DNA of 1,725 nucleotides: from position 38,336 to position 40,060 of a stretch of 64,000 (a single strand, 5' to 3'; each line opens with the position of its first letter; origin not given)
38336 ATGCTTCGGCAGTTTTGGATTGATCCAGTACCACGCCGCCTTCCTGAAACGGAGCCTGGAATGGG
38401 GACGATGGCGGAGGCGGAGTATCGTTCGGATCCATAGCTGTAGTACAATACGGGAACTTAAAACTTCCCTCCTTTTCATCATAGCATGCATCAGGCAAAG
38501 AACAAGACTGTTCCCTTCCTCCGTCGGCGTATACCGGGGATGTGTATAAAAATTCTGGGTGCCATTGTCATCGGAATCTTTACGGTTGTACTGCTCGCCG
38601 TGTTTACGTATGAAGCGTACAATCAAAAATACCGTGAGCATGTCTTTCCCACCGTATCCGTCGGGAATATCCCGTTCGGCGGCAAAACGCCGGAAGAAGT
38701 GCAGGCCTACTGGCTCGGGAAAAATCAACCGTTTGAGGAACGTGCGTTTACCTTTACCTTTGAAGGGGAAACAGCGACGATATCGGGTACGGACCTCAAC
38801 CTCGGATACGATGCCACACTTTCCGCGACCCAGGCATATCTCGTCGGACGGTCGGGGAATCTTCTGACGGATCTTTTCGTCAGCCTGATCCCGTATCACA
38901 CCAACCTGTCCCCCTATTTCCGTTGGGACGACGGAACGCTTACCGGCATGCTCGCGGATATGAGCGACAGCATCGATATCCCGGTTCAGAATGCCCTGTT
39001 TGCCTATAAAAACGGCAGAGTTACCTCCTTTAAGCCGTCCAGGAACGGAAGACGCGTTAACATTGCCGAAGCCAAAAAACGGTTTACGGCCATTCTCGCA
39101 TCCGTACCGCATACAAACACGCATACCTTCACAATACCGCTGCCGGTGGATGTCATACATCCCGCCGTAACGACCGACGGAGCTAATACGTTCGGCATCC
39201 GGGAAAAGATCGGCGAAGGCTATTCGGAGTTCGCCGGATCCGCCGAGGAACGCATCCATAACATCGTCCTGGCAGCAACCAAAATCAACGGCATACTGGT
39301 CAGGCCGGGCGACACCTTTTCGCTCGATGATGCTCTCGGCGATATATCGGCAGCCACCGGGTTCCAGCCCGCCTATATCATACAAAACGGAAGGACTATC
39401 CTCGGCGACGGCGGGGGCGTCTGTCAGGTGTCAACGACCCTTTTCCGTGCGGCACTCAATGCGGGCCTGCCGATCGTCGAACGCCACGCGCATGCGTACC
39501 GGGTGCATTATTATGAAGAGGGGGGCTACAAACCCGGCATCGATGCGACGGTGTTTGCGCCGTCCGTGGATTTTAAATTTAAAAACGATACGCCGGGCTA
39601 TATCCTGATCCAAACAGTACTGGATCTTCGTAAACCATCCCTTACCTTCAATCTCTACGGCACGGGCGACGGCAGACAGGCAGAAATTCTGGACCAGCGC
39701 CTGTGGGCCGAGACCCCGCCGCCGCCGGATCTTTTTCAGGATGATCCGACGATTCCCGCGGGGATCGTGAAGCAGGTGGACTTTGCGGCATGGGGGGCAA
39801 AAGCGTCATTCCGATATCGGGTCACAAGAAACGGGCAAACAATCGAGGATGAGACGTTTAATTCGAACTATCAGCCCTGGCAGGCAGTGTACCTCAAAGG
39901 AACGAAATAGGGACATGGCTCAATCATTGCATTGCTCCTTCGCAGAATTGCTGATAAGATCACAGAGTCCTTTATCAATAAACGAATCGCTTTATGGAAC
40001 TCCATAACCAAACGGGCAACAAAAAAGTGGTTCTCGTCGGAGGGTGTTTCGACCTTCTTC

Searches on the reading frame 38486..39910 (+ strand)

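Call 45: search_protein_families(library=pfam, proteins=[window:38486-39910:+], max_evalue=0.001)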
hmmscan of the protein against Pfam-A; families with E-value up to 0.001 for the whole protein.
window:38486-39910:+ (474 aa): 2 families
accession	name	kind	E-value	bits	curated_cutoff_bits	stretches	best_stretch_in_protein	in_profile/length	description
PF04294.18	VanW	-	7.1e-43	145.7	27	1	256-390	2-129/130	VanW like protein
PF12229.13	PG_binding_4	-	6.3e-09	36.5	22.1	1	98-201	2-105/117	Putative peptidoglycan binding domain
